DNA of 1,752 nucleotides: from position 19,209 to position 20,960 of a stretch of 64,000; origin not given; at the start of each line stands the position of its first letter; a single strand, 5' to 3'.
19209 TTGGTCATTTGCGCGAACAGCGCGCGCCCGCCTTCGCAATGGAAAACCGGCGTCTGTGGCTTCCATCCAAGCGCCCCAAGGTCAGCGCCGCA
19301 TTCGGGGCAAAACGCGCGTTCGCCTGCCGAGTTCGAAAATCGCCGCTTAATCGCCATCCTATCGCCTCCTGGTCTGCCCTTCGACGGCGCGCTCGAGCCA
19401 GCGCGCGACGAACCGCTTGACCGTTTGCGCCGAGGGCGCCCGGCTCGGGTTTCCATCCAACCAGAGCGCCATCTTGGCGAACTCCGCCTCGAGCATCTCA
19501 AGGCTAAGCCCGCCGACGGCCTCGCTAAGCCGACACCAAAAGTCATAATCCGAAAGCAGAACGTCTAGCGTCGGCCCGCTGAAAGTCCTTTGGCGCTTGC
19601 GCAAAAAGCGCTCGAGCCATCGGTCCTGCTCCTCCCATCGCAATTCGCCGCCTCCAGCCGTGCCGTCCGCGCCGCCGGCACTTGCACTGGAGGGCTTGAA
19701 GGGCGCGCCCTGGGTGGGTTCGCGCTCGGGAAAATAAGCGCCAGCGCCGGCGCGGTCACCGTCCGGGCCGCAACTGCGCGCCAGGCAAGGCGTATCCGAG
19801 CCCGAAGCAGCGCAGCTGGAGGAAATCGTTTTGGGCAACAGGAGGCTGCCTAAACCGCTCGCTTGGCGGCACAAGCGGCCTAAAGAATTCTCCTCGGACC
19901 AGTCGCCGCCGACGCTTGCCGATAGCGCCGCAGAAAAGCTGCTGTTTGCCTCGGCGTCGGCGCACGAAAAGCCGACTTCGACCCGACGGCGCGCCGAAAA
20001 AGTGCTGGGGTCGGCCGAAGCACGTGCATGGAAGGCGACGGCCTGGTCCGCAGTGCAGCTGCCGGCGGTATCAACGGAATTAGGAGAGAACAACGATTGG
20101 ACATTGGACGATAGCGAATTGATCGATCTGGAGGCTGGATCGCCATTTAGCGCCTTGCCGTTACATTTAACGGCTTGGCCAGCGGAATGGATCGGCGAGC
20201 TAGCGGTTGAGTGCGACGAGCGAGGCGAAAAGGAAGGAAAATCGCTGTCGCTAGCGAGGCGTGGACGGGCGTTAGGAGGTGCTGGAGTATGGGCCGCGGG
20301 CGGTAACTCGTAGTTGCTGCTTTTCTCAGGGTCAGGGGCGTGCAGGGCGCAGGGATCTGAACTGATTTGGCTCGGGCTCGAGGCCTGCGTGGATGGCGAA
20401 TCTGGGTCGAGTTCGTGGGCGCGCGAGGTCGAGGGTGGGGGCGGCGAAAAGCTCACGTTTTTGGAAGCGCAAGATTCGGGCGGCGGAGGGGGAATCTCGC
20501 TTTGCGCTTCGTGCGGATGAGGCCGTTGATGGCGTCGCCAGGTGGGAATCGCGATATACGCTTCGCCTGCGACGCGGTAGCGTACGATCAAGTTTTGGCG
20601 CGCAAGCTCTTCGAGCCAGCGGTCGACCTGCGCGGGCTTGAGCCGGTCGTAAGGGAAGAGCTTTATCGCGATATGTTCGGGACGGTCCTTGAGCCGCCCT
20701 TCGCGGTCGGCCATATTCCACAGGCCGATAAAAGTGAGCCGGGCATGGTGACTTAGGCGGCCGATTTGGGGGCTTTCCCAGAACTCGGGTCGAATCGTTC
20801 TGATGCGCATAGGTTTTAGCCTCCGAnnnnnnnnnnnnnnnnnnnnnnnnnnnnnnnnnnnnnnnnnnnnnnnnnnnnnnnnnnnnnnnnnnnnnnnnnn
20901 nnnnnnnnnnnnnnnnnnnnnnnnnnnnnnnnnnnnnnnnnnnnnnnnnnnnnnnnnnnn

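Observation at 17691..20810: Co-directional plasmid/phage-like replicon module lacking any integrase: Rep-like IRPEFW protein, translationally coupled zinc-ribbon protein, about 5 x 35-bp iteron-like repeats, basic/acidic protein, AbrB-type regulator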

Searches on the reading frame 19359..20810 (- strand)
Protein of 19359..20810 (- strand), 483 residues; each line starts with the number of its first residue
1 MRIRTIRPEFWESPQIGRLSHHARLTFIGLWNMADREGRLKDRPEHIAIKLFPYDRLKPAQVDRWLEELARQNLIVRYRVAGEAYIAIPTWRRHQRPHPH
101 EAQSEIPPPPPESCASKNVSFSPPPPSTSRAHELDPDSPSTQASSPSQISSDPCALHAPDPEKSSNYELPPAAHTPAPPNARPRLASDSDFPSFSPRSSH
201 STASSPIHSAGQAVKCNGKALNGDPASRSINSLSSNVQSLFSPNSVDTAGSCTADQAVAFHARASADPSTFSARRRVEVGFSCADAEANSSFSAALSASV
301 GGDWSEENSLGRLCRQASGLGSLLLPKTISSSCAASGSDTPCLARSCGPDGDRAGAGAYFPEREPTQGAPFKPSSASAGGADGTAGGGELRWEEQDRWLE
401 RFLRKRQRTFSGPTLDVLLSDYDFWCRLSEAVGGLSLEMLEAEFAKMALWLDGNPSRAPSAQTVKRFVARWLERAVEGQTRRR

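Call 8: search_protein_families(library=pfam, max_evalue=1, proteins=[window:19359-20810:-])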
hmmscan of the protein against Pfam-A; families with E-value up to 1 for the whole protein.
window:19359-20810:- (483 aa): 0 families

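Call 9: search_protein_families(library=phrogs, max_evalue=1, proteins=[window:19359-20810:-])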
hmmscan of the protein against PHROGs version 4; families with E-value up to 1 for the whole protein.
window:19359-20810:- (483 aa): 10 families
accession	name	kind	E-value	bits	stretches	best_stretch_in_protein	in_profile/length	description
phrog_16167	-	DNA, RNA and nucleotide metabolism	1.8e-37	130.8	1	1-148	2-152/315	replication initiation protein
phrog_2149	-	DNA, RNA and nucleotide metabolism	2.5e-33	117.1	1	1-116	1-120/289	replication initiation protein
phrog_1408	-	DNA, RNA and nucleotide metabolism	2.5e-28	100.4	1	1-122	2-126/302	replication initiation protein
phrog_17247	-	unknown function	1.5e-25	91.2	1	2-109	3-107/295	-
phrog_12556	-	DNA, RNA and nucleotide metabolism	4e-23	83.5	1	2-107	3-105/347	replication initiation protein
phrog_5810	-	DNA, RNA and nucleotide metabolism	2.8e-13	51.1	1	22-119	15-115/268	replication initiation protein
phrog_5718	-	DNA, RNA and nucleotide metabolism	2.8e-13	50.6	1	2-105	3-109/394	HNH endonuclease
phrog_270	-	DNA, RNA and nucleotide metabolism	2.5e-09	38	1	17-142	43-158/383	replication initiation protein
phrog_8130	-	unknown function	0.0027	17.8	1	2-77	13-85/434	-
phrog_35392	-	unknown function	0.019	15.5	1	14-113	14-116/238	-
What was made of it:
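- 19359..20810 (-): Rep-like protein, 483 aa. Residues 1-110 form a winged-helix domain of phage replication initiators/replisome organisers. Residues 118-389 are a disordered, neutrally evolving linker. Residues 391-482 form a helical, clade-specific C-domain. PHROG 16167, 2149 and 1408 match at E 1e-37 to 1e-28 (call 9).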

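Call 10: search_dna_similar(query=window:19359-20810:-, collection=phages, mode=protein, max_rows=25)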
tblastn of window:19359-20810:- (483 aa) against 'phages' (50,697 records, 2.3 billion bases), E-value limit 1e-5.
Records with a match: 463; places in all: 463; records where one place covers at least 80% of the query: 0.
Best place of each record, by identity: <60% 463.
By first word of the organism name: Mycobacterium 246; Gordonia 103; Ralstonia 23; Pseudomonas 21; Vibrio 16; Streptomyces 8; Bordetella 7; Acinetobacter 5; Arthrobacter 5; Escherichia 4; and 14 more.
By host as written in the record: Mycobacterium smegmatis mc2 155 178; Gordonia terrae 3612 88; Mycobacterium smegmatis mc#155 33; - 22; Vibrio crassostreae 10; Streptomyces venezuelae ATCC 10712 8; Bordetella avium 7; Mycobacterium smegmatis mc2155 6; and 56 more.
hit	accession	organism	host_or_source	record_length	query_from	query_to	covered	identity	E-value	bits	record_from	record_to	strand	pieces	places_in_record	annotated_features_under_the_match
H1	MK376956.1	Gordonia phage WilliamBoone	Gordonia terrae 3612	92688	1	129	27%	40.4%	3e-14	82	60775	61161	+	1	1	105: DNA binding protein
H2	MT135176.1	Hafnia phage yong1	Hafnia paralvei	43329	2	123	25%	41.0%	1e-20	101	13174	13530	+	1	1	hypothetical protein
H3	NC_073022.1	Hafnia phage yong1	Hafnia paralvei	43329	2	123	25%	41.0%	1e-20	101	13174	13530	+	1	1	hypothetical protein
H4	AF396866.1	Myxococcus phage Mx8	Myxococcus xanthus strain DK883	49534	2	130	27%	38.8%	2e-15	86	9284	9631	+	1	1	p19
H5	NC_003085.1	Myxococcus phage Mx8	Myxococcus xanthus strain DK883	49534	2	130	27%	38.8%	2e-15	86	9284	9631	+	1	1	replication initiation protein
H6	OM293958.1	Bordetella phage vB_BaM-IFTN9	Bordetella avium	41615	2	116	24%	43.5%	1e-21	104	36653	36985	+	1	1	HNH endonuclease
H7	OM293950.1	Bordetella phage vB_BaM-IFTN1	Bordetella avium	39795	2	116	24%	43.5%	1e-21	104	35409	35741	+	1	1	replication protein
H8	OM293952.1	Bordetella phage vB_BaM-IFTN3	Bordetella avium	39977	2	116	24%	43.5%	1e-21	104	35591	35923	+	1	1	HNH endonuclease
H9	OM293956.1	Bordetella phage vB_BaM-IFTN7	Bordetella avium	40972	2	116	24%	43.5%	1e-21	104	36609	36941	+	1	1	HNH endonuclease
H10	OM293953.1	Bordetella phage vB_BaM-IFTN4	Bordetella avium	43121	2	116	24%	42.6%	2e-20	100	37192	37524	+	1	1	HNH endonuclease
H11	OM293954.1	Bordetella phage vB_BaM-IFTN5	Bordetella avium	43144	2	116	24%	42.6%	2e-20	100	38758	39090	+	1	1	HNH endonuclease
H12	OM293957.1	Bordetella phage vB_BaM-IFTN8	Bordetella avium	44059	2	116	24%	42.6%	2e-20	100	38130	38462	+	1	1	replication protein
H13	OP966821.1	Pseudomonas phage Fyn8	Pseudomonas aeruginosa PAO1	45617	2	118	24%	41.5%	2e-15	86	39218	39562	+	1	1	hypothetical protein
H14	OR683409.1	Pseudomonas phage Shamal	Pseudomonas aeruginosa F002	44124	2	118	24%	41.5%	3e-15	85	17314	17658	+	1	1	hypothetical protein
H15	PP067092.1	Pseudomonas phage PAShipCat1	Pseudomonas aeruginosa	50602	2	118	24%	41.5%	3e-15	85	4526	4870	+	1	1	hypothetical protein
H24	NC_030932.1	Gordonia phage Gsput1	Gordonia sputi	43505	1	122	25%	38.6%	2e-10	69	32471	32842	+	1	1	replication initiation protein | HNH endonuclease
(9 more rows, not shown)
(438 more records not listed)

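Call 11: search_dna_similar(query=window:19359-20810:-, collection=plasmids, mode=protein, max_rows=25)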
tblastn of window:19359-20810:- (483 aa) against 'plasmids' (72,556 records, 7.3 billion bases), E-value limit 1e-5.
Records with a match: 29; places in all: 29; records where one place covers at least 80% of the query: 0.
Best place of each record, by identity: <60% 29.
By first word of the organism name: Acinetobacter 5; Escherichia 4; Bifidobacterium 3; Klebsiella 3; Salmonella 2; Enterobacter 2; Streptomyces 2; Streptomonospora 1; Rhodococcus 1; Paraburkholderia 1; and 5 more.
By predicted mobility (MOB-suite, as given by PLSDB): non-mobilizable 27; mobilizable 2.
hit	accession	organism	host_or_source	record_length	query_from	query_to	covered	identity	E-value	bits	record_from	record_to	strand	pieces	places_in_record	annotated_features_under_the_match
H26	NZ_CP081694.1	Escherichia coli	-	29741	2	119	24%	40.7%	1e-19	100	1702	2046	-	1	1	hypothetical protein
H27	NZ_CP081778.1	Escherichia coli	-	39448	2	119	24%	40.7%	1e-19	100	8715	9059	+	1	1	hypothetical protein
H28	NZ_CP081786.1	Escherichia coli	-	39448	2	119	24%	40.7%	1e-19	100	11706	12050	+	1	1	hypothetical protein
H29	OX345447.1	Salmonella enterica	Gallus gallus,Poultry farm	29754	2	109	22%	43.5%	6e-21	104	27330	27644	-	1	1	CDS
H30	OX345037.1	Salmonella enterica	Gallus gallus,Hen feces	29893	2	109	22%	43.5%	6e-21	104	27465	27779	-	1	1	CDS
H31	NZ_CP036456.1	Streptomonospora litoralis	whole organism,beach sand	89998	2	109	22%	42.0%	9e-13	79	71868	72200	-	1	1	hypothetical protein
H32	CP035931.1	Acinetobacter baumannii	Homo sapiens,blood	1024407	2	107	22%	42.5%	7e-17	92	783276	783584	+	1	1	none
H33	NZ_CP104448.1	Acinetobacter baumannii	Homo sapiens,sputum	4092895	2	107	22%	42.5%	7e-17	92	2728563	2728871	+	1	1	none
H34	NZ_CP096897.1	Acinetobacter baumannii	Homo sapiens,respiratory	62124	2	107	22%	42.5%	9e-17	91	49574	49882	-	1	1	hypothetical protein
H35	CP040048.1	Acinetobacter baumannii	Homo sapiens,blood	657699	2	107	22%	42.5%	1e-16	91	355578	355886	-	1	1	hypothetical protein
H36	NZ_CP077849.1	Acinetobacter baumannii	Homo sapiens,Rectal swab_P28_BU14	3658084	2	107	22%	42.5%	1e-16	91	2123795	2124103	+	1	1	none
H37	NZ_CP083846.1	Enterobacter asburiae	Homo sapiens,sputum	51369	2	109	22%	42.1%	3e-13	101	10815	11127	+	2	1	hypothetical protein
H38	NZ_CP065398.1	Bifidobacterium longum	cell culture,feces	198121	1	96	20%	46.5%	2e-14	84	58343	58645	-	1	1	none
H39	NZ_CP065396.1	Bifidobacterium longum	cell culture,feces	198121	1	96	20%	46.5%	2e-14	84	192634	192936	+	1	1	none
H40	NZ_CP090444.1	Rhodococcus sp. DMF-1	pure culture,surface marine water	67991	1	123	25%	35.7%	2e-10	71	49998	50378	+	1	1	hypothetical protein | HNH endonuclease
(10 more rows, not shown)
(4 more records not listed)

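Call 12: find_homologous_proteins(query=window:19359-20810:-)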
Query window:19359-20810:- (483 aa): 43 proteins with E <= 0.001 among 8000 candidates.
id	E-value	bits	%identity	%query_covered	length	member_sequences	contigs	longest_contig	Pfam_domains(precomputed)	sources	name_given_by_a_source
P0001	0.0e+0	1092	100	100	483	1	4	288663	-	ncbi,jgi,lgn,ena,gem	-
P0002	2.4e-92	329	86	22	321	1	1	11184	-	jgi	jgi:hypothetical protein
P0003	4.3e-86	308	83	23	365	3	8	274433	-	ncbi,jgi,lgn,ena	jgi:hypothetical protein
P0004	5.0e-86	308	45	65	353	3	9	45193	-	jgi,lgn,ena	jgi:hypothetical protein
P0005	1.3e-85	307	50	51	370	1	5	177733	-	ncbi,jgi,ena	jgi:hypothetical protein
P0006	3.5e-25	107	50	23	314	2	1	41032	-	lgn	-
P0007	5.2e-25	107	52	22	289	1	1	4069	-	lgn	-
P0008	7.3e-25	106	50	23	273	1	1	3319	-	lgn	-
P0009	1.9e-24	105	51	23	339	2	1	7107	-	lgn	-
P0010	2.9e-24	104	49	22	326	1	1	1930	-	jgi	-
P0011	1.5e-23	102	38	32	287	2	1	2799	-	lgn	-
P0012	1.8e-23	102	48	22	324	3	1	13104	-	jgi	jgi:hypothetical protein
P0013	2.7e-22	98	50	22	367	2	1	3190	-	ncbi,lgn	-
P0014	2.9e-22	98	46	26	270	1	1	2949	-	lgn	-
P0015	5.1e-22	97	48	22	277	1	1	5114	-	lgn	-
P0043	2.8e-13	68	32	22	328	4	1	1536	-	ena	-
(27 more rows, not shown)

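Call 13: find_encoding_contigs(protein=P0003, flank=10000, max_places=4)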
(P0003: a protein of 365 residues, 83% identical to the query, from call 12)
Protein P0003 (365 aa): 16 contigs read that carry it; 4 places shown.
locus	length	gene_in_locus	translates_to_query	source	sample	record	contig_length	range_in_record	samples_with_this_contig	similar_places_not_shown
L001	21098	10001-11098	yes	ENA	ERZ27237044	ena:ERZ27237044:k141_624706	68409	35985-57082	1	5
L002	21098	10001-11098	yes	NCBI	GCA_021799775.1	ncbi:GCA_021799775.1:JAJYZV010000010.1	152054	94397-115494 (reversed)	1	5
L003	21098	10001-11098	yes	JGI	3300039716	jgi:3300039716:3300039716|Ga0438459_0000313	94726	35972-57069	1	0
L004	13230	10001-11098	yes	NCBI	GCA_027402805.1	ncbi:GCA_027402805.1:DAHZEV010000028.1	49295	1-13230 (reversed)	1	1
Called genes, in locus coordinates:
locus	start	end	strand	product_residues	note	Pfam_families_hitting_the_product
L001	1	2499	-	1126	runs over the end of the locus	PF00128:Alpha-amylase, PF16657:Malt_amylase_C, PF18085:Mak_N_cap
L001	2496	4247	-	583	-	PF11896:GlgE_dom_N_S, PF00128:Alpha-amylase (faint), PF21702:GLGE_C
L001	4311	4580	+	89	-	-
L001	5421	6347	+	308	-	PF00296:Bac_luciferase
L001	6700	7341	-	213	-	PF00702:Hydrolase, PF13419:HAD_2, PF13242:Hydrolase_like (weak)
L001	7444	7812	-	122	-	-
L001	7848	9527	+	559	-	-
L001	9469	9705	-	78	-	-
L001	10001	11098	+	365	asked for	-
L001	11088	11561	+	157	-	-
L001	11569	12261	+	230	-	-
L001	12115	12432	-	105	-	-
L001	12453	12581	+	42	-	-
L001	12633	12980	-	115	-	-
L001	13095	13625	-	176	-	-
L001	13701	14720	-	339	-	PF08450:SGL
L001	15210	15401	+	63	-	PF02381:MraZ (weak), PF04014:MazE_antitoxin (weak)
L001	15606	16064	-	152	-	PF01741:MscL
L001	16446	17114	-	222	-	-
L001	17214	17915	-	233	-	-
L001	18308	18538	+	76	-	-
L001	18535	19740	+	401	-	PF07690:MFS_1, PF00083:Sugar_tr, PF07690:MFS_1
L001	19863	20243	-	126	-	-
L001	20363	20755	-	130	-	-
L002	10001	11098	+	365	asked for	-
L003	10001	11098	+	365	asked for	-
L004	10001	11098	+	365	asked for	-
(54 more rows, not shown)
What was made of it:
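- On Type II toxin-antitoxin (AbrB/MazE antitoxin): In L001 the gene is followed by MscL on the other strand (call 13).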

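Call 14: find_encoding_contigs(protein=P0005, flank=10000, max_places=4)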
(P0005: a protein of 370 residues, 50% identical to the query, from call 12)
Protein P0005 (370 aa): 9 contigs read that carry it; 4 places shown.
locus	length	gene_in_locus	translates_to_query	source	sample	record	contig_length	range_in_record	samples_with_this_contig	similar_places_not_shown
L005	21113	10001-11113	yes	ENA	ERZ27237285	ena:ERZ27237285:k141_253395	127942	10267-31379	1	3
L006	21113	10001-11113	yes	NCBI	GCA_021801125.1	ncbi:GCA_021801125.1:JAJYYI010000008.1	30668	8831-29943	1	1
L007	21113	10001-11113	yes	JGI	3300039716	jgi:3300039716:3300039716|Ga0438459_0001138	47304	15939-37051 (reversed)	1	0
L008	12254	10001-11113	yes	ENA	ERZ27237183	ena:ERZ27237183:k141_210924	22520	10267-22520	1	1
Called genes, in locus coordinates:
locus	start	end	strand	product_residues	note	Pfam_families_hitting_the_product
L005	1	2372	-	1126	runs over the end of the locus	PF00128:Alpha-amylase, PF16657:Malt_amylase_C, PF18085:Mak_N_cap (weak)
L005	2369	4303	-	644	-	PF11896:GlgE_dom_N_S, PF00128:Alpha-amylase (faint), PF21702:GLGE_C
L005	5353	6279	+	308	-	PF00296:Bac_luciferase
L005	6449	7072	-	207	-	PF00702:Hydrolase, PF13419:HAD_2, PF13242:Hydrolase_like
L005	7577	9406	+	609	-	-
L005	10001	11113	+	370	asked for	-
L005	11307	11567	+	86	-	-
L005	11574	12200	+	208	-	-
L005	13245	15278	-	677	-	PF04879:Molybdop_Fe4S4, PF00384:Molybdopterin, PF01568:Molydop_binding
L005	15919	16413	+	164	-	-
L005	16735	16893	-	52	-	-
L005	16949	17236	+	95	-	PF07883:Cupin_2 (weak)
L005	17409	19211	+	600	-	PF03169:OPT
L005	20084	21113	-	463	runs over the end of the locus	PF00083:Sugar_tr, PF06779:MFS_4 (weak), PF07690:MFS_1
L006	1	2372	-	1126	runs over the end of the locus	PF00128:Alpha-amylase, PF16657:Malt_amylase_C, PF18085:Mak_N_cap (weak)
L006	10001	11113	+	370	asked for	-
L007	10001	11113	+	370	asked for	-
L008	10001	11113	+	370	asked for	-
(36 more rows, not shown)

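Call 15: find_encoding_contigs(protein=P0004, flank=10000, max_places=4)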
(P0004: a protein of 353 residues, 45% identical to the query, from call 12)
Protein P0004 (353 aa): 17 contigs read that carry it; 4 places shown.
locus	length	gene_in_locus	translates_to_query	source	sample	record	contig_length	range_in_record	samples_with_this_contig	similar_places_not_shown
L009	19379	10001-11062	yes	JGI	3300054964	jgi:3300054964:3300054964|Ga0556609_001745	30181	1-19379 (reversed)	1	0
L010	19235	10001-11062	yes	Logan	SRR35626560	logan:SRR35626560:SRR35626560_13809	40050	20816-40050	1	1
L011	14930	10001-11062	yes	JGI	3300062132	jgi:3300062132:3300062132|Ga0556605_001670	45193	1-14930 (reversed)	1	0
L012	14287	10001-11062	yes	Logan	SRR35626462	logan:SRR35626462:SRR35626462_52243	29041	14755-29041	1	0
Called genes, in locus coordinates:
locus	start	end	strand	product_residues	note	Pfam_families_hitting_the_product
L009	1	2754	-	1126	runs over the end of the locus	PF00128:Alpha-amylase, PF16657:Malt_amylase_C, PF18085:Mak_N_cap (weak)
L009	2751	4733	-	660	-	PF11896:GlgE_dom_N_S, PF00128:Alpha-amylase (faint), PF21702:GLGE_C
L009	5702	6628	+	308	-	PF00296:Bac_luciferase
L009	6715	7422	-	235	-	PF00702:Hydrolase, PF13419:HAD_2, PF13242:Hydrolase_like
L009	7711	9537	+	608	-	-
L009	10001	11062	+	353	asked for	-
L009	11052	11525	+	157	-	-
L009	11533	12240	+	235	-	-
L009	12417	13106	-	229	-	PF13489:Methyltransf_23, PF01209:Ubie_methyltran, PF01135:PCMT, PF01728:FtsJ, PF13847:Methyltransf_31, PF08241:Methyltransf_11, PF08242:Methyltransf_12, PF13649:Methyltransf_25, +4 more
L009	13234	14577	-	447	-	PF13520:AA_permease_2, PF00324:AA_permease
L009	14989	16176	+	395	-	PF00155:Aminotran_1_2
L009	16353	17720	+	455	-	PF00202:Aminotran_3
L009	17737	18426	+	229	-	PF01656:CbiA (weak), PF07755:DUF1611 (weak), PF13500:AAA_26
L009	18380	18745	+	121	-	-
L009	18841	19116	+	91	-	-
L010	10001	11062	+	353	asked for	-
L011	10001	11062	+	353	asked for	-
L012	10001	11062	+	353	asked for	-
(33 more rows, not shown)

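Call 19: search_protein_families(library=ncbifam, max_evalue=1, proteins=[window:19359-20810:-])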
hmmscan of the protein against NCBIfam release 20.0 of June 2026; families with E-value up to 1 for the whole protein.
window:19359-20810:- (483 aa): 0 families

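Call 21: search_solved_structures(query=window:19359-20810:-, max_evalue=10)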
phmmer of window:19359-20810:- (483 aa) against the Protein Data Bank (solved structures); distinct sequences matched with E-value up to 10: 1.
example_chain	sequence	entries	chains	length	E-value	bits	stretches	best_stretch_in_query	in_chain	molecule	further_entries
8smr_L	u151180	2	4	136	0.82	12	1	262-328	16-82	Cytochrome C5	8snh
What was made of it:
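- Tried and rejected: A sequence search of the PDB with Rep found none (call 21).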

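Call 23: get_annotated_region(hit=H5, flank=5000)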
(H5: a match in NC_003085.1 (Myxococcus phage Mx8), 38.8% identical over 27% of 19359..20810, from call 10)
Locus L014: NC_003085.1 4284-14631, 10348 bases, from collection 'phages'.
description: Myxococcus phage Mx8, complete genome.
organism: Myxococcus phage Mx8 (NCBI taxid 49964)
taxonomy: Viruses; Duplodnaviria; Heunggongvirae; Uroviricota; Caudoviricetes; Myxoctovirus; Myxoctovirus Mx8
host: Myxococcus xanthus strain DK883; source: -; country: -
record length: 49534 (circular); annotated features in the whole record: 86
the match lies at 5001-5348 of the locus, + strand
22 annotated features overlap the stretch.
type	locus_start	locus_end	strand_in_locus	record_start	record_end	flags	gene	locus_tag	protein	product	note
CDS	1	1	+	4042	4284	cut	-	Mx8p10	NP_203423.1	hypothetical protein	-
CDS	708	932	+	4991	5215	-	uoi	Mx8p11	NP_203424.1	MerR-like transcriptional regulator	-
CDS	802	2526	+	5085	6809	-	int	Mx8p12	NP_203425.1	integrase Int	-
CDS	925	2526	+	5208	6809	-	-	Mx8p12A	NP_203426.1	integrase Int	uses alternative start codon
CDS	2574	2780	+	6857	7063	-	-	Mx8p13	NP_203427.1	hypothetical protein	-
CDS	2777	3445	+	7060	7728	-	-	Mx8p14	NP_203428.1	hypothetical protein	-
CDS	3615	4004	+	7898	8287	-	-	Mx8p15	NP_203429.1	HNH endonuclease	-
CDS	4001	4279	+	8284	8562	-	-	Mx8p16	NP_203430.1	hypothetical protein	-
CDS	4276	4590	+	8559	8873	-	-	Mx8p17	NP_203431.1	hypothetical protein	-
CDS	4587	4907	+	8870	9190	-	-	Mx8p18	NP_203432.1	hypothetical protein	-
CDS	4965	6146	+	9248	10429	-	-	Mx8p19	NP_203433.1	replication initiation protein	-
CDS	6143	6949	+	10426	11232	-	-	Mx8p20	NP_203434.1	hypothetical protein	similar to DnaC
CDS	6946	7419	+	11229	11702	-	-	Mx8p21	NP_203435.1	HTH DNA binding protein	-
CDS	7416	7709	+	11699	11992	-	-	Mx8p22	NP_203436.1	hypothetical protein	-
CDS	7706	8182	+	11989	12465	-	-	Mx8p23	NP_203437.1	hypothetical protein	-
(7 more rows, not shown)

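Call 27: find_encoding_contigs(protein=P0001, flank=2000, max_places=4)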
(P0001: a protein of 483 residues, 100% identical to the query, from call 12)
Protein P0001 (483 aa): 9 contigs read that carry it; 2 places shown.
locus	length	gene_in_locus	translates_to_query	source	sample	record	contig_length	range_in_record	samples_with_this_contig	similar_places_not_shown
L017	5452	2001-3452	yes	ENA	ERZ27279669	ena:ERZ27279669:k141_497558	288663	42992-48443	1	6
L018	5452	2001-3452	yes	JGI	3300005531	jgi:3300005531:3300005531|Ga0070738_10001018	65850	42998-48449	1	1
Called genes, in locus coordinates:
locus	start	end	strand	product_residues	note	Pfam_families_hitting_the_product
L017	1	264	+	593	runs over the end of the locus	-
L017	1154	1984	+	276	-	-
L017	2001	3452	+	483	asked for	-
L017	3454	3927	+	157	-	-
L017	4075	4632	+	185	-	-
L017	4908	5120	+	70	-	-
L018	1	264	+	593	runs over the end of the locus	-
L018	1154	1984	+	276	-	-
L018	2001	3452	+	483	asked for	-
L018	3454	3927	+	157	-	-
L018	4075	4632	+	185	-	-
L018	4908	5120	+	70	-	-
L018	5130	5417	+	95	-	-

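Call 28: find_encoding_contigs(protein=P0002, flank=10000, max_places=3)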
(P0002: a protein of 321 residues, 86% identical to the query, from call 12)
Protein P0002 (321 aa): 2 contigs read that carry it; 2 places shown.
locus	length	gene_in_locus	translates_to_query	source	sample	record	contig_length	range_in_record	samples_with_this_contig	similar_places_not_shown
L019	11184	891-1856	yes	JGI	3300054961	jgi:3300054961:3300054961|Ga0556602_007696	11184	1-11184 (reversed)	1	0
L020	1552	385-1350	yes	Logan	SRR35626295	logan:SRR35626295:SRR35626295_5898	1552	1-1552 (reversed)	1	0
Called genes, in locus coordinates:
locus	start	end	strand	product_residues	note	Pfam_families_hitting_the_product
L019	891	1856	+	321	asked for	-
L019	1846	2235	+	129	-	-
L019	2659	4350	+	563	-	-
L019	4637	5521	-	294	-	-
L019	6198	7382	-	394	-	PF01979:Amidohydro_1, PF07969:Amidohydro_3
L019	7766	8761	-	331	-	PF05050:Methyltransf_21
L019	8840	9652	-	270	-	-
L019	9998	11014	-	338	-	PF01007:IRK (faint), PF07885:Ion_trans_2, PF17655:IRK_C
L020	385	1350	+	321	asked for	-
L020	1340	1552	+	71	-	?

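Call 38: search_protein_families(library=phrogs, max_evalue=0.01, proteins=[L019:2659-4350:+, L019:4637-5521:-, L001:11569-12261:+, L005:11574-12200:+, L009:11533-12240:+])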
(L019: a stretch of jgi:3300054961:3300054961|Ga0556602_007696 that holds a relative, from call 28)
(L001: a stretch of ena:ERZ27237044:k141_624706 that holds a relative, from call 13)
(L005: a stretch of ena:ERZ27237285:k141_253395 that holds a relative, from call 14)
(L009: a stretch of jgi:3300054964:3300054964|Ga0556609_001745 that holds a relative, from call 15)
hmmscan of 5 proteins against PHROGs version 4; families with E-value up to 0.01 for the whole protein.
L019:2659-4350:+ (563 aa): 2 families
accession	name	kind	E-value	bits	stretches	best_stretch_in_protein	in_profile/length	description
phrog_2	-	head and packaging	1.1e-26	94.9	1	38-508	252-597/807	terminase large subunit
phrog_5902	-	unknown function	1.8e-21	77.8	1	39-234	21-235/359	-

L019:4637-5521:- (294 aa): 0 families

L001:11569-12261:+ (230 aa): 1 family
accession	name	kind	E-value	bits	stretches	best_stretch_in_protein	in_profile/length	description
phrog_645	-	DNA, RNA and nucleotide metabolism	8.1e-07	30.3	1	126-200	74-151/196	Rnase E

L005:11574-12200:+ (208 aa): 1 family
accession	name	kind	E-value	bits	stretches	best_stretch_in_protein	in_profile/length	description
phrog_645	-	DNA, RNA and nucleotide metabolism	2.7e-08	35.2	1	97-199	66-181/196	Rnase E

L009:11533-12240:+ (235 aa): 1 family
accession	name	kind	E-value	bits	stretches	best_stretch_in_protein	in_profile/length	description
phrog_645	-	DNA, RNA and nucleotide metabolism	2.4e-06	28.8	1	102-175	66-142/196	Rnase E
